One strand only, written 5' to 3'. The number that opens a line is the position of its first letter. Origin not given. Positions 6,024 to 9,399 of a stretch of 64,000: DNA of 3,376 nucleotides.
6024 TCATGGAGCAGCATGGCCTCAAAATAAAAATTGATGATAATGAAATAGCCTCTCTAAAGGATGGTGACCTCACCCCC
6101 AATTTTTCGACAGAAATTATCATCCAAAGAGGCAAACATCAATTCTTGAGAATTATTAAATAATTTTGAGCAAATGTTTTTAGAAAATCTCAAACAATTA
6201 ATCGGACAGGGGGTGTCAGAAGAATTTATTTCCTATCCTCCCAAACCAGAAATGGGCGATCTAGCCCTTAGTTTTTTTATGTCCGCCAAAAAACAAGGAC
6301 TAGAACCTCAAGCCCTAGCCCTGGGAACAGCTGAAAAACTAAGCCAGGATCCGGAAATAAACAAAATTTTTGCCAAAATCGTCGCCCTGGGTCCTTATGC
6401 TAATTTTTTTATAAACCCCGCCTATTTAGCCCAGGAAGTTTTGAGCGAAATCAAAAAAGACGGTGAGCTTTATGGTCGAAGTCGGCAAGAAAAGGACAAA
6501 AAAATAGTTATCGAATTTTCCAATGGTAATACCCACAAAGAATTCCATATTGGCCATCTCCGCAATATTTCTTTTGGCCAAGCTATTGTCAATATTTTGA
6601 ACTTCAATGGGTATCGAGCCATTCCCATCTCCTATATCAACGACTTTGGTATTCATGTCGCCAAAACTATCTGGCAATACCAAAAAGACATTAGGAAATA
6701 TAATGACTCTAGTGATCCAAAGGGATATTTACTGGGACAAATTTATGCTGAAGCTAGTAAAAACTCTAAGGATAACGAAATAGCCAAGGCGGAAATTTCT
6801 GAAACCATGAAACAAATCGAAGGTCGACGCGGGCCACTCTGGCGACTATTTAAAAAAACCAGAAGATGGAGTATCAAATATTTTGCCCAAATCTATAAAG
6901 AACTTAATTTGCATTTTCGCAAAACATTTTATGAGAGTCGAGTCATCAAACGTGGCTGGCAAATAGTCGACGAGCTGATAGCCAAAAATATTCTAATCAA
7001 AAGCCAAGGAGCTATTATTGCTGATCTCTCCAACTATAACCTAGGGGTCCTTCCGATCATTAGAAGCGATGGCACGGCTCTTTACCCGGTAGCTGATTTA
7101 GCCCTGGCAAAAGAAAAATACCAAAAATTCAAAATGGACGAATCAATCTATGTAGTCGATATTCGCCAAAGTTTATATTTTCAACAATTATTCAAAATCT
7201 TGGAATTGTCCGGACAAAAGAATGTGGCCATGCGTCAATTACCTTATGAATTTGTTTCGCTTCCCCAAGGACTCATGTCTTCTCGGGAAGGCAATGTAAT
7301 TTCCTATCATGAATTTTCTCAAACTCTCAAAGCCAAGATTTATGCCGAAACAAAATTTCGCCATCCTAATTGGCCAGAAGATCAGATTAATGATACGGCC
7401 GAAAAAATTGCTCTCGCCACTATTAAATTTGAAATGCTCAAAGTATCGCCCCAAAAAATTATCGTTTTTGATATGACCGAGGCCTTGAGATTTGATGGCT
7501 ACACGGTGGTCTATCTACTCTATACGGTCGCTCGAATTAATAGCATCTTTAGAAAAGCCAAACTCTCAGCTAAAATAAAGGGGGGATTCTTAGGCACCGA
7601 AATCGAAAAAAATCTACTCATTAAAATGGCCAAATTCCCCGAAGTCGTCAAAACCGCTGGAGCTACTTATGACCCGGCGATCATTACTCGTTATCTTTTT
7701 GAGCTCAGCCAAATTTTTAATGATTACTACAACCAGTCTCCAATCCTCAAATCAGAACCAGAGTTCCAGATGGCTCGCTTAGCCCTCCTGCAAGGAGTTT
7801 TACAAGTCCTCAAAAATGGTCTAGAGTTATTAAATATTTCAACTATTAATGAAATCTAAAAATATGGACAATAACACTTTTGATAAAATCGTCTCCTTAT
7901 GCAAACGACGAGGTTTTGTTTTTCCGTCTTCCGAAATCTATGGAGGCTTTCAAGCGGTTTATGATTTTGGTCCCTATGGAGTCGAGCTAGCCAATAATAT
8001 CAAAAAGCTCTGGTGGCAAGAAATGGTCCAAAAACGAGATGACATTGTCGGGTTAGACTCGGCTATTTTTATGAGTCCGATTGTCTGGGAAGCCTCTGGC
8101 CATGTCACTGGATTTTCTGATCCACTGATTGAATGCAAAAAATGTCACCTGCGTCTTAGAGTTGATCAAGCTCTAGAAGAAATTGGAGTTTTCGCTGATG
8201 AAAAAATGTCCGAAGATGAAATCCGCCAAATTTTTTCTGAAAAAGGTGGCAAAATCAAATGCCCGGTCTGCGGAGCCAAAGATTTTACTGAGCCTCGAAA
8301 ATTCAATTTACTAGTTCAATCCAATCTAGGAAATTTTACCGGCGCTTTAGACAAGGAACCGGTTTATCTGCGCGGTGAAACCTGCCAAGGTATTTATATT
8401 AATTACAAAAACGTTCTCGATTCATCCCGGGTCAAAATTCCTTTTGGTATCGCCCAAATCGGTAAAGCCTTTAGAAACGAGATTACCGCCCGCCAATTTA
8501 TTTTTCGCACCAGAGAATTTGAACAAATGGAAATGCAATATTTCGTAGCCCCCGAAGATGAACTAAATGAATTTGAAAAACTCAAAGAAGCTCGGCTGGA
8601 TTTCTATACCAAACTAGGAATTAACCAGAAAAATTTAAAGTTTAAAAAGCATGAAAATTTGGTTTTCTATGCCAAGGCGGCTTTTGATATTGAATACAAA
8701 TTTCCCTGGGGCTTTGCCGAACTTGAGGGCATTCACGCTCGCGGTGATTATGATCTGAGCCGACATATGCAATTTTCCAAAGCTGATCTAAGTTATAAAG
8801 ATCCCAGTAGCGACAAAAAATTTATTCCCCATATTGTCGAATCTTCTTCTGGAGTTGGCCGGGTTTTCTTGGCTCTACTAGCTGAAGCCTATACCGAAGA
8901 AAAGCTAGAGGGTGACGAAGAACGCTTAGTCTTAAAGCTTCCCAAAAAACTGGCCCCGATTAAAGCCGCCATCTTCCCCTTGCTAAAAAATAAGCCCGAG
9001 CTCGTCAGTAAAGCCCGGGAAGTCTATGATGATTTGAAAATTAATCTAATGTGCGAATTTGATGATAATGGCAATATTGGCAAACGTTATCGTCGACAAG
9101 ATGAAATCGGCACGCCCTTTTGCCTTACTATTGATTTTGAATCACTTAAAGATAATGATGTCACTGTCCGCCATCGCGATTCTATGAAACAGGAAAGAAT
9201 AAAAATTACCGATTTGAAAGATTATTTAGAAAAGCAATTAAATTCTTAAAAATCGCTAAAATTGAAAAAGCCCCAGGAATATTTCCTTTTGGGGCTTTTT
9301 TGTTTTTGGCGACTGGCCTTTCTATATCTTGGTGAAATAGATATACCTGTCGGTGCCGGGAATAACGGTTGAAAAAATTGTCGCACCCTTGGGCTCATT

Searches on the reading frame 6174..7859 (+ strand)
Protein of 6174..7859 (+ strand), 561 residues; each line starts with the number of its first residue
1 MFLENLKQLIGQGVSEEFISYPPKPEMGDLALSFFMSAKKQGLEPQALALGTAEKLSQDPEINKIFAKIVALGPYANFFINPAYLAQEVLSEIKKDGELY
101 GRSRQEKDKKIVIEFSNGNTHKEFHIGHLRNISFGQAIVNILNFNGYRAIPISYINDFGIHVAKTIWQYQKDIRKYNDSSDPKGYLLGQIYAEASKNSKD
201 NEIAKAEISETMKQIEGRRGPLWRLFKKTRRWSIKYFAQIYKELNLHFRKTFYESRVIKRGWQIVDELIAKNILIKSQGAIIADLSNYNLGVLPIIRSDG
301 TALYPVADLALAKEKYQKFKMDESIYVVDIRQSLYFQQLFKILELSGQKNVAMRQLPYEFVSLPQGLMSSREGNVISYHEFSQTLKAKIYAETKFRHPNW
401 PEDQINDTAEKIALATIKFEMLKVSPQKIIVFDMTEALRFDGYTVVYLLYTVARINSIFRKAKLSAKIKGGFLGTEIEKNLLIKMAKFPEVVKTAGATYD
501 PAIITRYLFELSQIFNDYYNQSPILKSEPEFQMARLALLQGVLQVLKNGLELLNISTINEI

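Call 80: search_protein_families(library=pfam, proteins=[window:6174-7859:+], max_evalue=0.00001)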
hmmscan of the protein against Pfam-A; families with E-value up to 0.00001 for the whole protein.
window:6174-7859:+ (561 aa): 3 families
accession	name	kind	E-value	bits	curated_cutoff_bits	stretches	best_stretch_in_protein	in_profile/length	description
PF00750.26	tRNA-synt_1d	-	1.3e-40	139.9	23.3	1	97-424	9-339/349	tRNA synthetases class I (R), catalytic domain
PF05746.21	DALR_1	-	3.3e-30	105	22.3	1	448-560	1-116/117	DALR anticodon binding domain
PF03485.21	Arg_tRNA_synt_N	-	2.7e-08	34.7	21.5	1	5-80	10-85/85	Arginyl tRNA synthetase N terminal domain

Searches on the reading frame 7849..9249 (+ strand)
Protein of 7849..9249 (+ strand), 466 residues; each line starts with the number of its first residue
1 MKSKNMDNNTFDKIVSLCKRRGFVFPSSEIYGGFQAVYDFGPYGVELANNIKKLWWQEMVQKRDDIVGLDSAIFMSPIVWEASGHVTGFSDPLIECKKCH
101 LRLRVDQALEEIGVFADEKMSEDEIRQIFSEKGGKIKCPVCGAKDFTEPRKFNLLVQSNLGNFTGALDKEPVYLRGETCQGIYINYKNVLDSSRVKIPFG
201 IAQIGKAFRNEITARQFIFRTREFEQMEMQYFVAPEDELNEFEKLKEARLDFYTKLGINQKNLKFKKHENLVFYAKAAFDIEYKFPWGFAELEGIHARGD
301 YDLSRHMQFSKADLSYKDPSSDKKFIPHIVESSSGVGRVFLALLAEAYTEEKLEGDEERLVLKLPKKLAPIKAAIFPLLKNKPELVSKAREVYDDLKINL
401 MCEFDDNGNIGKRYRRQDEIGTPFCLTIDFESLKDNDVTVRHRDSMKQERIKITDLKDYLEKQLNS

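Call 80: search_protein_families(library=pfam, proteins=[window:7849-9249:+], max_evalue=0.00001)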
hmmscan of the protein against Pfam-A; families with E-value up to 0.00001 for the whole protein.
window:7849-9249:+ (466 aa): 2 families
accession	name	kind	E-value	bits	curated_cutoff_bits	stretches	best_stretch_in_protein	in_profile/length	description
PF03129.25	HGTP_anticodon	-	8.3e-22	77.6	21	1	372-462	1-93/94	Anticodon binding domain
PF00587.30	tRNA-synt_2b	-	2.9e-16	60.5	29.3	1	169-346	8-178/179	tRNA synthetase class II core domain (G, H, P, S and T)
